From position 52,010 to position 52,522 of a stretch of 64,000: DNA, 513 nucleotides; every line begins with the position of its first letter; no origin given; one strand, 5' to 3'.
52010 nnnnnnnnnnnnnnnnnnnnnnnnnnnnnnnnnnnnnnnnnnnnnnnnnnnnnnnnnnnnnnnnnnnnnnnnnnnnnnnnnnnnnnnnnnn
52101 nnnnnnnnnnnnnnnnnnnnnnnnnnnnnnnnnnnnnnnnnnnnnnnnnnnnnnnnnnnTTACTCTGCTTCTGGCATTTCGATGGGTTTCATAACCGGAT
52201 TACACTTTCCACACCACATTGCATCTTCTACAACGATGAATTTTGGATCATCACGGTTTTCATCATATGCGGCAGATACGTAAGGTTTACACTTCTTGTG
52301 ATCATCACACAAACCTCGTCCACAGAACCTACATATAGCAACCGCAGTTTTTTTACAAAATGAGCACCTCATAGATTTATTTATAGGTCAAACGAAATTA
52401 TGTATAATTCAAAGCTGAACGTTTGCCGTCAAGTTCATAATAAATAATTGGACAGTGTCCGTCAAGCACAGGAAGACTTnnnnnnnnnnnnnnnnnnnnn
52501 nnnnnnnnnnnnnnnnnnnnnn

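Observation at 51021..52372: PqqD/RRE-like domain fused to an M50-type membrane protease, translationally coupled to a B-box zinc-finger ORF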

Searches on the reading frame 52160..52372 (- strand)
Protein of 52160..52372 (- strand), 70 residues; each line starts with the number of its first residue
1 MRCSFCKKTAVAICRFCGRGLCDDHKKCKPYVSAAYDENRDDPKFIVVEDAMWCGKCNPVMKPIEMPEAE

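Call 3: search_protein_families(library=pfam, proteins=[window:52160-52372:-], max_evalue=1)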
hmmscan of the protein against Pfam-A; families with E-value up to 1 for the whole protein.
window:52160-52372:- (70 aa): 3 families
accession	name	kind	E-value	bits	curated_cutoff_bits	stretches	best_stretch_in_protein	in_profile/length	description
PF17982.7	C5HCH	-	4.3e-06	27.2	26.3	1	2-35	3-36/50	NSD Cys-His rich domain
PF09947.15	DUF2180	-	0.0026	18.3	22.2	1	1-26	1-31/68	Uncharacterized protein conserved in archaea (DUF2180)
PF22586.1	ANCHR-like_BBOX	-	0.26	11.9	27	1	3-27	2-26/39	ANCHR-like B-box zinc-binding domain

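Call 4: search_protein_families(library=ncbifam, proteins=[window:52160-52372:-], max_evalue=1)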
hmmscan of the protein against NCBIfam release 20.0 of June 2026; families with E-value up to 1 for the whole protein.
window:52160-52372:- (70 aa): 0 families

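Call 21: find_homologous_proteins(query=window:52160-52372:-, max_evalue=0.01)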
Query window:52160-52372:- (70 aa): 1 proteins with E <= 0.01 among 1 candidates.
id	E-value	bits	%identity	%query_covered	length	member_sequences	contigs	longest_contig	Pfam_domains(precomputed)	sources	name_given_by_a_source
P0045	2.9e-43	162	100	100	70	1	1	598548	PF17982.8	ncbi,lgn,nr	ncbi:hypothetical protein JW710_01390 [Candidatus Dojkabacteria bacterium]|nr:hypothetical protein [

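Call 28: find_related_loci(query=A1, collection=genome_contigs, flank=8000)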
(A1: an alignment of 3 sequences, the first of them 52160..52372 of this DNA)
Query A1 (70 aa) in genome_contigs; peptide patterns used: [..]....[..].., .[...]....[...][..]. (x = any residue, [..] = any of these).
264 stretches matched a pattern; 203 encode a relative of the query (tblastn E <= 1e-3); the best 80 are kept; 80 distinct loci.
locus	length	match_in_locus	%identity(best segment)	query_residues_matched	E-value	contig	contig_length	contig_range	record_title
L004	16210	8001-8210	54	1-70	1e-24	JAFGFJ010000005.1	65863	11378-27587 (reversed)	MAG: Candidatus Dojkabacteria bacterium isolate Zod_Metabat.1309 k87_5037065, whole genome shotgun sequence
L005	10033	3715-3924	51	1-70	6e-22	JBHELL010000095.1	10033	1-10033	MAG: Actinomycetota bacterium isolate S2_bin.13.orig S2_k141_750833, whole genome shotgun sequence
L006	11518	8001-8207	52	1-68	9e-22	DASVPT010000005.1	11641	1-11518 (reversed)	MAG TPA_asm: Actinomycetota bacterium isolate SMAG_U3186 k141_254336, whole genome shotgun sequence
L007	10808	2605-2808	51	1-68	2e-21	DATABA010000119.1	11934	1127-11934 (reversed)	MAG TPA_asm: Actinomycetota bacterium isolate SMAG_U6686 k141_351502, whole genome shotgun sequence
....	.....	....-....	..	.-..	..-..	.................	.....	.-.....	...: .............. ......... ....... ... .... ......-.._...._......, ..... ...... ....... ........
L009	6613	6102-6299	50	1-68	4e-20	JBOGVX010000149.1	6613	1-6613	MAG: Actinomycetota bacterium isolate SC-S_metawrap_bin.38 k127_3384411, whole genome shotgun sequence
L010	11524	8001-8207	47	1-70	8e-20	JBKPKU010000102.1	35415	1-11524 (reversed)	MAG: Actinomycetota bacterium isolate GS_HAYS_MAG_00110 GS_HAYS_000003888890, whole genome shotgun sequence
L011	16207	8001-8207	46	1-70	1e-19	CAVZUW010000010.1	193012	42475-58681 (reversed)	MAG: uncultured Actinomycetes bacterium isolate MFD09267.bin.2.223 genome assembly, contig: contig_37629, whole genome s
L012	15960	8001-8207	46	1-70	2e-19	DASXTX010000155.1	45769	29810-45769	MAG TPA_asm: Actinomycetota bacterium isolate SMAG_U4703 k141_2462227, whole genome shotgun sequence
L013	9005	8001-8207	46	1-70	2e-19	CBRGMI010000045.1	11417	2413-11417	MAG TPA_asm: uncultured bacterium isolate SRR11839387_binner23_Refined_27 genome assembly, contig: ERZ27397406.1768, who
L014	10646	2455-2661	46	1-70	2e-19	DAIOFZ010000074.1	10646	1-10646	MAG TPA_asm: Actinomycetota bacterium isolate CTOTU21649 NODE_2490_length_10646_cov_5.376452, whole genome shotgun seque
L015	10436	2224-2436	49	1-70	2e-19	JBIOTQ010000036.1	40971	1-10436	MAG: Actinomycetota bacterium isolate MAG156 k127_1792942, whole genome shotgun sequence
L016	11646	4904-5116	51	1-70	3e-19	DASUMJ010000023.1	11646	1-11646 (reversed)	MAG TPA_asm: Candidatus Limnocylindrales bacterium isolate SMAG_U1568 k141_3200, whole genome shotgun sequence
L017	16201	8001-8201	49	3-70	3e-19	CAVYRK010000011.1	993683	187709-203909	MAG: uncultured Actinomycetota bacterium isolate MFD06085.bin.2.1 genome assembly, contig: contig_7519, whole genome sho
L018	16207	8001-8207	44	1-70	3e-19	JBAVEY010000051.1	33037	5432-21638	MAG: Actinomycetota bacterium isolate MFD04307_ilm_asm_bin8 k127_48792, whole genome shotgun sequence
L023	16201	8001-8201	47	1-68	4e-19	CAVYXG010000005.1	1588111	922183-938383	MAG: uncultured Actinomycetes bacterium isolate MFD04944.bin.1.326 genome assembly, contig: contig_40964, whole genome s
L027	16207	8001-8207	49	1-68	7e-19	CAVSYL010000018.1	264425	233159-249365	MAG: uncultured beta proteobacterium isolate MFD05521.bin.1.264 genome assembly, contig: contig_79005, whole genome shot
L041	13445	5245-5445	48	1-67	2e-18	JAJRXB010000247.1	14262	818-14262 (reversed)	MAG: Chloroflexota bacterium isolate Dive96_bin3.112 k141_2474042, whole genome shotgun sequence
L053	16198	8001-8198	52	3-68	3e-18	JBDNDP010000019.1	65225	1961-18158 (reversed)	MAG: Aggregatilineales bacterium isolate RM_bin19_OCT21 C19, whole genome shotgun sequence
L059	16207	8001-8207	49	3-70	4e-18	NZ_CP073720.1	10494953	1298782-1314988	Dactylosporangium fulvum strain NRRL B-16292 chromosome, complete genome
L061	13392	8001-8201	51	2-68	4e-18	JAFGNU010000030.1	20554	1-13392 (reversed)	MAG: Anaerolineae bacterium isolate Zod_Metabat.568 k87_2033574, whole genome shotgun sequence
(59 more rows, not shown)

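Call 35: search_protein_families(library=pfam, proteins=[L041:2210-2638:+, L041:2690-5248:+, L041:5459-6133:+, L041:6114-7673:+, L053:8220-8576:+, L053:8595-11708:+, L053:11795-12343:+, L053:12343-12786:+, L053:12923-14737:+, L053:14734-15333:+], max_evalue=0.01)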
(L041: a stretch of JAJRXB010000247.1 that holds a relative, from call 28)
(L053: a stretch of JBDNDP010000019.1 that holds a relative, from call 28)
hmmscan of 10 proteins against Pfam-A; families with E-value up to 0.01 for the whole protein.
L041:2210-2638:+ (142 aa): 1 family
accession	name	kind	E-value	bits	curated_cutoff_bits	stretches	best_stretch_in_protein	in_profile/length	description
PF14407.11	Frankia_peptide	-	2.1e-07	31.6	48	1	73-111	2-42/63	Ribosomally synthesized peptide prototyped by Frankia Franean1_4349.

L041:2690-5248:+ (852 aa): 19 families
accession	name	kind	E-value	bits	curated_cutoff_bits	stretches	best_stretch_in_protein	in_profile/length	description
PF12770.12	CHAT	-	1.1e-36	127.2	24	1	64-345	2-281/289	CHAT domain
PF00515.34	TPR_1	-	3.3e-18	65.1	27.8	3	617-647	4-34/34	Tetratricopeptide repeat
PF13414.12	TPR_11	-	8.6e-16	57.8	26.8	1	623-659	3-39/42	TPR repeat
PF07719.23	TPR_2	-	1.2e-14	53.6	27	3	617-647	4-34/34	Tetratricopeptide repeat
PF13181.12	TPR_8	-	2.2e-14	52.7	25.7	2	692-726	1-34/34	Tetratricopeptide repeat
PF13428.12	TPR_14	-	2.2e-11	43.7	23.5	1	616-656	3-43/44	Tetratricopeptide repeat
PF14559.12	TPR_19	-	3e-11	43.9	25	1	707-761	5-58/68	Tetratricopeptide repeat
PF13176.12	TPR_7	-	4.7e-11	42.3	27.9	0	732-762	4-35/36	Tetratricopeptide repeat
PF13174.12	TPR_6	-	1.8e-10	41.2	26.3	1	693-725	1-32/33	Tetratricopeptide repeat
PF13424.12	TPR_12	-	5e-10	39.9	30.1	2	667-723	17-75/77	Tetratricopeptide repeat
PF13432.12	TPR_16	-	2.2e-09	38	32.7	3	706-761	10-64/65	Tetratricopeptide repeat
PF13431.12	TPR_17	-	2.2e-07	31.1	24.4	1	636-659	1-24/34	Tetratricopeptide repeat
PF23914.1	TPR_CcmH_CycH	-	6.1e-05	23.3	42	1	622-722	58-150/158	Cytochrome c-type biogenesis protein H TPR domain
PF13371.12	TPR_9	-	0.00038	20.8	35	0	616-651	31-66/73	Tetratricopeptide repeat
PF12895.13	ANAPC3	-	0.0015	19.2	27.2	0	707-760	3-54/82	Anaphase-promoting complex, cyclosome, subunit 3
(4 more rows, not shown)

L041:5459-6133:+ (224 aa): 5 families
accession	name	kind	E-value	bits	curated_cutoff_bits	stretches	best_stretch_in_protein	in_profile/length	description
PF00498.31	FHA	-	1.6e-44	150.6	20.7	2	28-91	1-66/67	FHA domain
PF16697.10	Yop-YscD_cpl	-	2.5e-31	108.2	33.2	2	128-222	2-91/94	Inner membrane component of T3SS, cytoplasmic domain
PF02824.27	TGS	-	0.00027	21.3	22.2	0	192-212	36-56/60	TGS domain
PF02597.26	ThiS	-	0.0044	18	22.5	0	71-90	46-68/76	ThiS family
PF14451.12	Ub-Mut7C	-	0.0073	16.6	23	0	72-92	54-74/81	Mut7-C ubiquitin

L041:6114-7673:+ (519 aa): 3 families
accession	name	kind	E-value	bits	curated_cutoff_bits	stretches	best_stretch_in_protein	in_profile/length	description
PF02163.28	Peptidase_M50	-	3.2e-05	23.8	27.2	1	335-410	5-101/221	Peptidase family M50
PF05402.18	PqqD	-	5.8e-05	23.8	23.4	1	169-230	3-67/67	Coenzyme PQQ synthesis protein D (PqqD)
PF13398.12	Peptidase_M50B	-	0.0054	16.9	26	1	332-359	17-44/201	Peptidase M50B-like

L053:8220-8576:+ (118 aa): 0 families

L053:8595-11708:+ (1037 aa): 10 families
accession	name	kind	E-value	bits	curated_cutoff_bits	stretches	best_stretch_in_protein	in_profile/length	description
PF00211.25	Guanylate_cyc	-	1.2e-28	100.4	21.9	2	328-517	10-181/183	Adenylate and Guanylate cyclase catalytic domain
PF13191.12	AAA_16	-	6.4e-15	56.5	32.6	1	549-764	16-166/167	AAA ATPase domain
PF13401.12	AAA_22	-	9.1e-07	29.7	27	1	559-770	7-124/130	AAA domain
PF13428.12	TPR_14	-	0.00049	21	23.5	1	984-1026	2-44/44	Tetratricopeptide repeat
PF14938.12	SNAP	-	0.00049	20.1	25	1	948-1030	78-162/282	Soluble NSF attachment protein, SNAP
PF05621.17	TniB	-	0.00089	19.2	22.4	1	545-581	23-59/189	Bacterial TniB protein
PF04212.24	MIT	-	0.0024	18.4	30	1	980-1013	2-34/66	MIT (microtubule interacting and transport) domain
PF04097.20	Nic96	-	0.0059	15.5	34.2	0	946-1008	86-149/607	Nup93/Nic96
PF07728.20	AAA_5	-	0.0067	16.9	22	0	561-589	3-32/139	AAA domain (dynein-related subfamily)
PF00910.28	RNA_helicase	-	0.0085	17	21.5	0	562-613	3-54/105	RNA helicase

L053:11795-12343:+ (182 aa): 4 families
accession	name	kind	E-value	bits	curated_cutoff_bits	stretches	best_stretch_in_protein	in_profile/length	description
PF04542.20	Sigma70_r2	-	4.7e-18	65.2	24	1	25-91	1-70/71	Sigma-70 region 2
PF08281.18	Sigma70_r4_2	-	2.4e-10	40.3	25.7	1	121-171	2-52/54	Sigma-70, region 4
PF04545.22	Sigma70_r4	-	3.9e-08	33.1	24.1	1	126-174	1-49/50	Sigma-70, region 4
PF07638.17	Sigma70_ECF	-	7.8e-07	29.6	21.1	1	17-167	14-173/185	ECF sigma factor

L053:12343-12786:+ (147 aa): 1 family
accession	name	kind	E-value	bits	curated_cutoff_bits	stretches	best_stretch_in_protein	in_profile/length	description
PF20990.2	DUF2207_C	-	0.0068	16.6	33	1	62-145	115-186/247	Predicted membrane protein (DUF2207) C-terminal domain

L053:12923-14737:+ (604 aa): 2 families
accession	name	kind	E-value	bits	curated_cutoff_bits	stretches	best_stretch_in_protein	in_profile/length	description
PF13367.11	PrsW-protease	-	8e-29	101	23.5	1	34-204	3-183/196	PrsW family intramembrane metalloprotease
PF00027.35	cNMP_binding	-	4.8e-20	71.8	27.5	1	413-499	2-88/89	Cyclic nucleotide-binding domain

L053:14734-15333:+ (199 aa): 1 family
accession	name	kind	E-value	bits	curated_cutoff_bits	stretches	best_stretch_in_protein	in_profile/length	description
PF00027.35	cNMP_binding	-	4.6e-23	81.4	27.5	1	32-117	3-88/89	Cyclic nucleotide-binding domain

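Call 36: search_protein_families(library=pfam, proteins=[L011:5829-7994:+, L011:8515-9312:+, L011:9427-10842:+, L011:1856-4672:+, L023:8295-9245:-, L059:4477-7986:+, L059:3012-4820:+, L059:1591-2913:+, L059:2-1594:+, L027:6902-8020:+], max_evalue=0.01)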
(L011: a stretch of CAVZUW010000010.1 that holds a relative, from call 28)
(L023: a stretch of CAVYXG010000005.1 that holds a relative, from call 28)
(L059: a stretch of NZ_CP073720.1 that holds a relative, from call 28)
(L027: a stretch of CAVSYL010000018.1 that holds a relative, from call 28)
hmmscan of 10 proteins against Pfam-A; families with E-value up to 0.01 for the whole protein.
L011:5829-7994:+ (721 aa): 3 families
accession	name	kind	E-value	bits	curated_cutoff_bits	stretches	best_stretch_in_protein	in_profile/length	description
PF00027.35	cNMP_binding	-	2.9e-41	139.8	27.5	2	622-701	2-86/89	Cyclic nucleotide-binding domain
PF02163.28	Peptidase_M50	-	2.3e-09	37.4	27.2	2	277-344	128-195/221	Peptidase family M50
PF13398.12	Peptidase_M50B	-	0.0039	17.3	26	1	221-330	15-118/201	Peptidase M50B-like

L011:8515-9312:+ (265 aa): 6 families
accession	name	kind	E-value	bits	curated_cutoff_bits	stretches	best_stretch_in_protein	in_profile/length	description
PF00027.35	cNMP_binding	-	1.1e-21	77.1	27.5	1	68-152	2-86/89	Cyclic nucleotide-binding domain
PF13545.12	HTH_Crp_2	-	3.9e-14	52.8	27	1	187-262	1-70/70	Crp-like helix-turn-helix domain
PF00325.26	Crp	-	5.4e-08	32.9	21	1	215-242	3-30/32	Bacterial regulatory proteins, crp family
PF25213.1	HVO_A0261_N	-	9.8e-07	29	35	1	215-253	25-63/86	HVO_A0261 N-terminal domain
PF09339.16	HTH_IclR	-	0.0045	17.2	22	0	218-248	22-52/52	IclR helix-turn-helix domain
PF12802.13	MarR_2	-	0.0052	17.3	27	0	215-246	21-52/61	MarR family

L011:9427-10842:+ (471 aa): 0 families

L011:1856-4672:+ (938 aa): 7 families
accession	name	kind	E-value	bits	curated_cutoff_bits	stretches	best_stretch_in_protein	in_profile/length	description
PF00326.27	Peptidase_S9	-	7.4e-47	160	22.6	1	712-918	3-211/213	Prolyl oligopeptidase family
PF20434.5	BD-FAE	-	3.2e-10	40.3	26.8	1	693-877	12-215/215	BD-FAE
PF07676.18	PD40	-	2e-08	34.4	20.9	0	514-532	11-30/38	WD40-like Beta Propeller Repeat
PF01738.24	DLH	-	2.3e-05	24.6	21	1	759-902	83-194/217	Dienelactone hydrolase family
PF00135.34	COesterase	-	0.0014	18.1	27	1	690-786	99-196/515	Carboxylesterase family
PF12146.15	Hydrolase_4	-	0.0045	16.7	27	0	845-879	185-219/239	Serine aminopeptidase, S33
PF07859.19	Abhydrolase_3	-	0.0091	16.2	25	0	754-896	49-208/210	alpha/beta hydrolase fold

L023:8295-9245:- (316 aa): 0 families

L059:4477-7986:+ (1169 aa): 2 families
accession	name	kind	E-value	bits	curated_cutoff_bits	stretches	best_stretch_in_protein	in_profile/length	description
PF02163.28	Peptidase_M50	-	0.0021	17.8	27.2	0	277-351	8-103/221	Peptidase family M50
PF00027.35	cNMP_binding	-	0.0074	16.7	27.5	0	539-610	5-78/89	Cyclic nucleotide-binding domain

L059:3012-4820:+ (602 aa): 0 families

L059:1591-2913:+ (440 aa): 2 families
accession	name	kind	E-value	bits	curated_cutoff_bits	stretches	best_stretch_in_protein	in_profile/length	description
PF13365.12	Trypsin_2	-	9.4e-32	111.2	27.6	1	262-406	1-144/144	Trypsin-like peptidase domain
PF00089.32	Trypsin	-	5.1e-17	62.9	20.6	1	248-428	11-213/220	Trypsin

L059:2-1594:+ (530 aa): 4 families
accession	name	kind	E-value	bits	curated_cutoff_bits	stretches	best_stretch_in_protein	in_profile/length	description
PF02518.31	HATPase_c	-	1.6e-26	93.3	26.4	1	395-511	1-110/111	Histidine kinase-, DNA gyrase B-, and HSP90-like ATPase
PF00512.31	HisKA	-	2.6e-20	72.7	26.9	1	285-351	2-66/66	His Kinase A (phospho-acceptor) domain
PF00672.30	HAMP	-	4.7e-14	52.9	25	1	221-272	2-52/53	HAMP domain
PF13581.12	HATPase_c_2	-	2e-05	25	27.4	1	398-485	30-109/127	Histidine kinase-like ATPase domain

L027:6902-8020:+ (372 aa): 2 families
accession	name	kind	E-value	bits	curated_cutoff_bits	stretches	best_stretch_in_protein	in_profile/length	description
PF13367.11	PrsW-protease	-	1.7e-20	73.9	23.5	1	30-195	3-184/196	PrsW family intramembrane metalloprotease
PF12725.13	DUF3810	-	0.0051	16.7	28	0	160-291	30-155/311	Protein of unknown function (DUF3810)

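Call 56: search_protein_families(library=pfam, proteins=[L011:8001-8216:+, L053:7989-8207:+, L053:7117-7905:+, L053:1948-6885:-, L061:5807-7957:+, L061:3897-5666:+, L016:1845-4889:+, L016:5222-6151:+], max_evalue=0.1)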
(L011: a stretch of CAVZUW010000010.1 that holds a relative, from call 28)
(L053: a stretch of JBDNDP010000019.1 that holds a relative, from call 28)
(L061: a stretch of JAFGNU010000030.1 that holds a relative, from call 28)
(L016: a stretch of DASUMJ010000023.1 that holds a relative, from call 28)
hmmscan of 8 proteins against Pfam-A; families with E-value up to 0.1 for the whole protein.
L011:8001-8216:+ (71 aa): 2 families
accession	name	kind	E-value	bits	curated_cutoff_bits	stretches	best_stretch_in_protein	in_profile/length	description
PF09947.15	DUF2180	-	0.0001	22.8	22.2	1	1-29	1-34/68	Uncharacterized protein conserved in archaea (DUF2180)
PF17982.7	C5HCH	-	0.00064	20.3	26.3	1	2-26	3-27/50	NSD Cys-His rich domain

L053:7989-8207:+ (72 aa): 1 family
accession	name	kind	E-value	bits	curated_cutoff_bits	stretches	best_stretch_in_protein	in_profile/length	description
PF17982.7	C5HCH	-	0.001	19.6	26.3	1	5-29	4-28/50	NSD Cys-His rich domain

L053:7117-7905:+ (262 aa): 9 families
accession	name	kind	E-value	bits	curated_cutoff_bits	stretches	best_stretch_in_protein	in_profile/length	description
PF10609.15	ParA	-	1.6e-19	70.8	27.1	1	11-259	3-245/246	NUBPL iron-transfer P-loop NTPase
PF13614.12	AAA_31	-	8.8e-16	58.8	27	1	12-178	2-158/177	AAA domain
PF01656.29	CbiA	-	3.3e-14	53.4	25.4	1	14-236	1-121/125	CobQ/CobB/MinD/ParA nucleotide binding domain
PF06564.18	CBP_BcsQ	-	0.0012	18.9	21.3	1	12-170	2-148/234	Cellulose biosynthesis protein BcsQ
PF07015.17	VirC1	-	0.0021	17.9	24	1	12-53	2-43/231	VirC1 protein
PF09140.17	MipZ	-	0.0078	16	20.7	1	13-58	2-47/262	ATPase MipZ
PF00142.24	Fer4_NifH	-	0.0098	15.8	25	0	14-58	3-46/271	4Fe-4S iron sulfur cluster binding proteins, NifH/frxC family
PF13500.12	AAA_26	-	0.013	15.8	27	1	162-232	130-196/198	AAA domain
PF03308.22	MeaB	-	0.026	14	23.1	1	22-53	43-74/273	Methylmalonyl Co-A mutase-associated GTPase MeaB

L053:1948-6885:- (1645 aa): 3 families
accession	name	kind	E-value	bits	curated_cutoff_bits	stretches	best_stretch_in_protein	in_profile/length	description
PF00873.25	ACR_tran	-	7.1e-112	375.4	28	5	1063-1387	377-710/1021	AcrB/AcrD/AcrF family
PF02355.23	SecD_SecF_C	-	5.7e-08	32.8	20.5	1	1454-1605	28-176/189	Protein export membrane protein SecD/SecF, C-terminal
PF03176.21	MMPL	-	0.00087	18.8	20.5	2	1423-1609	110-296/333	MMPL family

L061:5807-7957:+ (716 aa): 9 families
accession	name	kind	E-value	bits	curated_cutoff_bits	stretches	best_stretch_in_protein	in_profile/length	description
PF13185.12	GAF_2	-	4.5e-18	66.2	28.6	1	472-622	2-136/136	GAF domain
PF02743.24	dCache_1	-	4.3e-16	59.6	45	1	149-354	57-238/240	Cache domain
PF01590.32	GAF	-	6.8e-11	43.3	22.4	1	473-621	1-133/133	GAF domain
PF13492.12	GAF_3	-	1.3e-07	32.6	27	1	568-623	80-129/129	GAF domain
PF22673.2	MCP-like_PDC_1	-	3.6e-06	27.8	27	1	211-259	67-112/113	Methyl-accepting chemotaxis protein-like, first PDC sensor domain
PF00672.30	HAMP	-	5.4e-06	27.1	25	1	390-452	1-52/53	HAMP domain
PF17201.10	Cache_3-Cache_2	-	3.5e-05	23.7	27.7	1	238-369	166-296/299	Cache 3/Cache 2 fusion domain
PF08399.16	VWA_N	-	0.001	20.1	34.7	1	126-185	64-124/128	VWA N-terminal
PF25509.1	DUF7916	-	0.035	13.6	27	1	23-88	134-198/296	Domain of unknown function (DUF7916)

L061:3897-5666:+ (589 aa): 6 families
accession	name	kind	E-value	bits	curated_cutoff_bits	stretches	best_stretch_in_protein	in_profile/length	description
PF00027.35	cNMP_binding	-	2.8e-16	59.7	27.5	1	159-249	2-89/89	Cyclic nucleotide-binding domain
PF19187.6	HTH_PafC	-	0.0024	18.2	32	1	53-106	8-64/115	PafC helix-turn-helix domain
PF13601.12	HTH_34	-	0.0043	17.6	27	1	55-94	6-45/80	Winged helix DNA-binding domain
PF24409.1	wHTH-PRTase_assc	-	0.021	15.3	27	1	61-95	9-43/83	wHTH-PRTase associated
PF12802.13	MarR_2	-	0.056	14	27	0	47-93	3-50/61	MarR family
PF01978.25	TrmB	-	0.078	13.3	25.6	0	61-96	20-55/68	Sugar-specific transcriptional regulator TrmB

L016:1845-4889:+ (1014 aa): 4 families
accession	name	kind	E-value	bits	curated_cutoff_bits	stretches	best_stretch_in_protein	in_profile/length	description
PF02163.28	Peptidase_M50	-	0.0002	21.2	27.2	1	227-299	5-98/221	Peptidase family M50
PF22106.1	NGO1945_C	-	0.06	14.2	27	0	56-117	26-88/93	NGO1945 C-terminal domain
PF13398.12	Peptidase_M50B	-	0.076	13.1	26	1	224-324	17-110/201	Peptidase M50B-like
PF21782.3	PKMT_2nd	-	0.09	13.6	27.8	0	72-101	28-57/98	PKMT, C-terminal winged helix domain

L016:5222-6151:+ (309 aa): 3 families
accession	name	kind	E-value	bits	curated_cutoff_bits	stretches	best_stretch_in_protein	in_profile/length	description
PF00892.27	EamA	-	4.6e-30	105.1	28.2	2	15-142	6-134/135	EamA-like transporter family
PF03151.22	TPT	-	0.0089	15.9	30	1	229-292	74-137/291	Triose-phosphate Transporter family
PF08449.17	UAA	-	0.049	13.2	26.2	0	215-290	232-307/311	UAA transporter family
